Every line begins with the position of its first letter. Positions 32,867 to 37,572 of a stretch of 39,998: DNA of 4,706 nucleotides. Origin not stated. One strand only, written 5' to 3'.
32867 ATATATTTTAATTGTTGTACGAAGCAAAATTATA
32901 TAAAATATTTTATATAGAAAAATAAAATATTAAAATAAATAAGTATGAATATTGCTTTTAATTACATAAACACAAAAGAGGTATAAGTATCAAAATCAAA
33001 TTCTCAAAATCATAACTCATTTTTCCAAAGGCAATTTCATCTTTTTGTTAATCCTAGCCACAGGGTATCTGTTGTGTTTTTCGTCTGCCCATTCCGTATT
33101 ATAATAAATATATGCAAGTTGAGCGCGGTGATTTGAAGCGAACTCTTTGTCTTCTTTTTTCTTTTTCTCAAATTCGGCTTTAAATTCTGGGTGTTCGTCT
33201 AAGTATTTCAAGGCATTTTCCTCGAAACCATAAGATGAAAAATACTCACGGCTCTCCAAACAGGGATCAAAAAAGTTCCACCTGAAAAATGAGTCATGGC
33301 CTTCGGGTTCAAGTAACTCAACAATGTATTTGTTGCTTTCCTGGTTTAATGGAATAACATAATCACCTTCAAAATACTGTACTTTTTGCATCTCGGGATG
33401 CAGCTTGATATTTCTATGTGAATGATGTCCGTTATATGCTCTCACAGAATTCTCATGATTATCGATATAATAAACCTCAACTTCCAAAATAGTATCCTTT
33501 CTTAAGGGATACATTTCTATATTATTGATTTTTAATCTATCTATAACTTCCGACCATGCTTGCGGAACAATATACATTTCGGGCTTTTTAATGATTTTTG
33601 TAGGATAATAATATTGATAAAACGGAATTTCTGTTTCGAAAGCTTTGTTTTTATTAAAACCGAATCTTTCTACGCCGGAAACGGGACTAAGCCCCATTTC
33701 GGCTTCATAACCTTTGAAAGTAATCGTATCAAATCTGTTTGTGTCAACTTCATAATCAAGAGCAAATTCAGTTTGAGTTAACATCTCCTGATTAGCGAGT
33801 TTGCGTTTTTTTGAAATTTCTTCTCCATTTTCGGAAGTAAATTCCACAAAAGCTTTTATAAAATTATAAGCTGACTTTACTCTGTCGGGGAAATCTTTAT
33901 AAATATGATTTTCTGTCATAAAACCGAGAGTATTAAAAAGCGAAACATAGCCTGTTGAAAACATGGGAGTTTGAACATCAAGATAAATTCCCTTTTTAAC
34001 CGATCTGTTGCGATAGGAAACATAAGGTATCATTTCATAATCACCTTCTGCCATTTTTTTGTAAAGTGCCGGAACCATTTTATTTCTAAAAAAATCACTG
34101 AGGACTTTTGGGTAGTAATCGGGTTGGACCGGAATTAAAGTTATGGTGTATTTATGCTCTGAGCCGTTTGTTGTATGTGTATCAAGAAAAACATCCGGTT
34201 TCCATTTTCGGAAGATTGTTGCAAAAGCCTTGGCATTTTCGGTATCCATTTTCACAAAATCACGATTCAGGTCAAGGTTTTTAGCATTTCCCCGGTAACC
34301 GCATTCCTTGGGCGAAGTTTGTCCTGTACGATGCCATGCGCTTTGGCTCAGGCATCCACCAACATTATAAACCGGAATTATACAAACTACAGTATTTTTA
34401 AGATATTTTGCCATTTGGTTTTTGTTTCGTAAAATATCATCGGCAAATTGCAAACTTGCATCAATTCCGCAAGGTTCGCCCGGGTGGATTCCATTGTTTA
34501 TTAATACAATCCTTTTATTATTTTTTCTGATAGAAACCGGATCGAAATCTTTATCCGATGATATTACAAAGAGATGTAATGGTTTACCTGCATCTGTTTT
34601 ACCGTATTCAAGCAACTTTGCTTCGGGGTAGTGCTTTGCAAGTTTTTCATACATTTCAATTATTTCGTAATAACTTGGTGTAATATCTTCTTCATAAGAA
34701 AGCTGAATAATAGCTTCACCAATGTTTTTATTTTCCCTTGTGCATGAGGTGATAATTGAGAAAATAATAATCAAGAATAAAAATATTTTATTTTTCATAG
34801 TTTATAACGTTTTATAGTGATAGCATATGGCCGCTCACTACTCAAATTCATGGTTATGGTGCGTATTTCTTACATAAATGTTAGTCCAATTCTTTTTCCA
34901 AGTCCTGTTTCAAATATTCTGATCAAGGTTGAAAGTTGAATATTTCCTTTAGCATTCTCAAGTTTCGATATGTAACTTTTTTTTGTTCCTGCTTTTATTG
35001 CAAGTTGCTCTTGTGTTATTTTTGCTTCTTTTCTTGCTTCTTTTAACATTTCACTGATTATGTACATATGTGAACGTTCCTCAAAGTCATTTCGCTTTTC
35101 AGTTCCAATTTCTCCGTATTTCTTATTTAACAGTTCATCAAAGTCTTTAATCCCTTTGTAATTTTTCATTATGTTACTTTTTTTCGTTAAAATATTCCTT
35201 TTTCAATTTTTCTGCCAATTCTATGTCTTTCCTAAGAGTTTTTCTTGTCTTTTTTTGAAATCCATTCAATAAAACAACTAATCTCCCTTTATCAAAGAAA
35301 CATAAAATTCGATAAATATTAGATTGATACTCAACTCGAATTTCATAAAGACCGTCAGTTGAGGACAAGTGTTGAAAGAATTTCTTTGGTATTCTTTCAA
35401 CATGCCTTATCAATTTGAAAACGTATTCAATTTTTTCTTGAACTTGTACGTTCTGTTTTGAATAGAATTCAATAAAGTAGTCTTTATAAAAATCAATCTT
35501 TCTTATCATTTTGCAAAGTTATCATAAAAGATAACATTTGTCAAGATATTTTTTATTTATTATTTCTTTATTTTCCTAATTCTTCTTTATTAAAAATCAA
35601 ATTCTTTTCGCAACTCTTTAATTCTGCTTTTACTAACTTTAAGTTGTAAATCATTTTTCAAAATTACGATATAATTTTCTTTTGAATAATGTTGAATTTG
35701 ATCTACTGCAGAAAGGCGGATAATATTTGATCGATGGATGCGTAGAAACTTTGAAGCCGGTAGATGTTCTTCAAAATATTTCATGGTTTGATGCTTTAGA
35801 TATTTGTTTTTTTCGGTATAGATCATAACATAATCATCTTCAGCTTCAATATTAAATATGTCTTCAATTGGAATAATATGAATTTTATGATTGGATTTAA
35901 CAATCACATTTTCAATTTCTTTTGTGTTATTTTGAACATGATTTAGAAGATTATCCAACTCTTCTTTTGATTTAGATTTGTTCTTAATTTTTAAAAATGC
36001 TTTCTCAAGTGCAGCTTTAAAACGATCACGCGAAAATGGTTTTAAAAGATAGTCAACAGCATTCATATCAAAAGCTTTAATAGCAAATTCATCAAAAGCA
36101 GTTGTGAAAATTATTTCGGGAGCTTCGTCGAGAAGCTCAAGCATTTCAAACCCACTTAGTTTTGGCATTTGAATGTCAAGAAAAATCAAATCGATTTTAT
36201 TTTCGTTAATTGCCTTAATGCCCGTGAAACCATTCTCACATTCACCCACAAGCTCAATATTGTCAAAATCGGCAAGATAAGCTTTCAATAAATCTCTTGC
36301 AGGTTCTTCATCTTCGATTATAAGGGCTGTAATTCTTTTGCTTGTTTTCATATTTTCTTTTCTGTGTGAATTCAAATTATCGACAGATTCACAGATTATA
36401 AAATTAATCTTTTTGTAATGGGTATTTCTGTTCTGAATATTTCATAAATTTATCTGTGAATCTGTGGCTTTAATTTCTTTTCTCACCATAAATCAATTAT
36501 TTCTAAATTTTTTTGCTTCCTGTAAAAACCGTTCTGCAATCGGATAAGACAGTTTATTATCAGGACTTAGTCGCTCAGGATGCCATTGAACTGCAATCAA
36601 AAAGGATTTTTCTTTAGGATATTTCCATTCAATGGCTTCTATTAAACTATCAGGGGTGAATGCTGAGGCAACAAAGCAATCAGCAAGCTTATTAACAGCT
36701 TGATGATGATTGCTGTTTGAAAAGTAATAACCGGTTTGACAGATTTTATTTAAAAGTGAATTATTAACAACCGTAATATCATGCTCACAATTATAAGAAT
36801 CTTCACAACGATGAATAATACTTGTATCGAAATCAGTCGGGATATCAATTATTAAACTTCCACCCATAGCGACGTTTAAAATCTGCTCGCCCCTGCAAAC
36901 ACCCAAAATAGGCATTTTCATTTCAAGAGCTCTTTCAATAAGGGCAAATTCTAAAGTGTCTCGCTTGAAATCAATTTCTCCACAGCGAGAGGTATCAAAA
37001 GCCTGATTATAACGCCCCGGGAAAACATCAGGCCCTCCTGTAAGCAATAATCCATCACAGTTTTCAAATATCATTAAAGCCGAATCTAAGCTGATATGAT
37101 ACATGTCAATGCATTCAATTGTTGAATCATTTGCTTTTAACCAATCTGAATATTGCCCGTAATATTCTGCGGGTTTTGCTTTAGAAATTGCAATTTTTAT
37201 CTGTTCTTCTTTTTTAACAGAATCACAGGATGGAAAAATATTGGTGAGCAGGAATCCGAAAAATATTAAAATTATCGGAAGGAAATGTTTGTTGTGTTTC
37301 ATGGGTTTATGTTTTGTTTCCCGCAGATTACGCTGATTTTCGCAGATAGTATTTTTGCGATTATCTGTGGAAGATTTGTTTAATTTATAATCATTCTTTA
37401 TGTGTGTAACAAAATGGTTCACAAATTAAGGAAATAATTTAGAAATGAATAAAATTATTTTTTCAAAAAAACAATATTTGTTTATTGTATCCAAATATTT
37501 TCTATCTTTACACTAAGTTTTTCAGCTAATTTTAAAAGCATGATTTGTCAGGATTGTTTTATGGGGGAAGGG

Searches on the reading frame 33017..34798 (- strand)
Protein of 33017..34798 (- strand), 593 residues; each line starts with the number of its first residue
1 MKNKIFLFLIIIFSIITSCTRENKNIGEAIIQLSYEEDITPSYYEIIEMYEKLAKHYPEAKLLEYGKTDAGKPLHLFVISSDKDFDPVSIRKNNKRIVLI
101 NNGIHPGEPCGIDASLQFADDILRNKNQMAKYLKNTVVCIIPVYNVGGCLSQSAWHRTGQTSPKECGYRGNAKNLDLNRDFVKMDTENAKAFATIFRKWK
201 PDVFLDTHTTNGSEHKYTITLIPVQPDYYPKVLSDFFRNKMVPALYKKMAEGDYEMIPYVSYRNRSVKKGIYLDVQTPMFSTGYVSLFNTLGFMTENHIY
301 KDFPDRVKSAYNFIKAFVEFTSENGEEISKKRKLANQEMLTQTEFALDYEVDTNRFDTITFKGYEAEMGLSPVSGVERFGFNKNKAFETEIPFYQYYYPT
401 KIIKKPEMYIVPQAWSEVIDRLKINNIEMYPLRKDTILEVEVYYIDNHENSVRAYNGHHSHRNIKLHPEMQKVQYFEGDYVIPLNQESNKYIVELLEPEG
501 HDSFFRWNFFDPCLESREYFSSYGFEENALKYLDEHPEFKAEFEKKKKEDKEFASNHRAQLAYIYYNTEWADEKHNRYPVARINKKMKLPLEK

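Call 35: search_protein_families(library=pfam, proteins=[window:33017-34798:-])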
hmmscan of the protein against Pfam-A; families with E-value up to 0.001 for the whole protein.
window:33017-34798:- (593 aa): 1 family
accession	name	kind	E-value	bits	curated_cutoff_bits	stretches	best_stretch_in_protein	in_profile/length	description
PF00246.29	Peptidase_M14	-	2.9e-15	57.1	21.6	1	47-184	2-136/286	Zinc carboxypeptidase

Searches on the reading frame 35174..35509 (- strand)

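Call 35: search_protein_families(library=pfam, proteins=[window:35174-35509:-])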
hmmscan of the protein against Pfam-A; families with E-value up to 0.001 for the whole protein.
window:35174-35509:- (111 aa): 1 family
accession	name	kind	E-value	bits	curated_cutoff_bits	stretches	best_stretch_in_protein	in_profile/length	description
PF05973.20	Gp49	-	4e-21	75.3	23.9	1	17-104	4-90/90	Phage derived protein Gp49-like (DUF891)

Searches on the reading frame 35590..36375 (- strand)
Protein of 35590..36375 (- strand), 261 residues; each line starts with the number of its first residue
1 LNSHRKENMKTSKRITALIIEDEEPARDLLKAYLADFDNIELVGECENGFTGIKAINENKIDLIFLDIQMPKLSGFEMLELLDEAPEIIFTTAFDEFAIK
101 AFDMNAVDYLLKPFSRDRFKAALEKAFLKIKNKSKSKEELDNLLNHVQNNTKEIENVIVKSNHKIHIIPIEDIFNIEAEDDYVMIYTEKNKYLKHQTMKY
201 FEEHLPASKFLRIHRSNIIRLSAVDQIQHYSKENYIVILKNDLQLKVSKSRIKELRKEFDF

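Call 35: search_protein_families(library=pfam, proteins=[window:35590-36375:-])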
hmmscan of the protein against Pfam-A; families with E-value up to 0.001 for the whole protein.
window:35590-36375:- (261 aa): 2 families
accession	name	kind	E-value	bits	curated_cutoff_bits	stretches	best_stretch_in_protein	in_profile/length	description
PF04397.21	LytTR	-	7.8e-25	87.4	22.6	1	164-258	2-96/98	LytTr DNA-binding domain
PF00072.30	Response_reg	-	5e-22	78.6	30.2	1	18-123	2-110/111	Response regulator receiver domain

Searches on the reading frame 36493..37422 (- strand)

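Call 35: search_protein_families(library=pfam, proteins=[window:36493-37422:-])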
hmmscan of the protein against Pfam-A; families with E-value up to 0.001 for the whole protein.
window:36493-37422:- (309 aa): 2 families
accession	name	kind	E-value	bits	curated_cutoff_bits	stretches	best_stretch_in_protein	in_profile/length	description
PF07722.19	Peptidase_C26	-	6.3e-47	160.6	20.5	1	117-283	54-219/219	Peptidase C26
PF00117.34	GATase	-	3.7e-13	50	22.8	1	119-288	40-177/190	Glutamine amidotransferase class-I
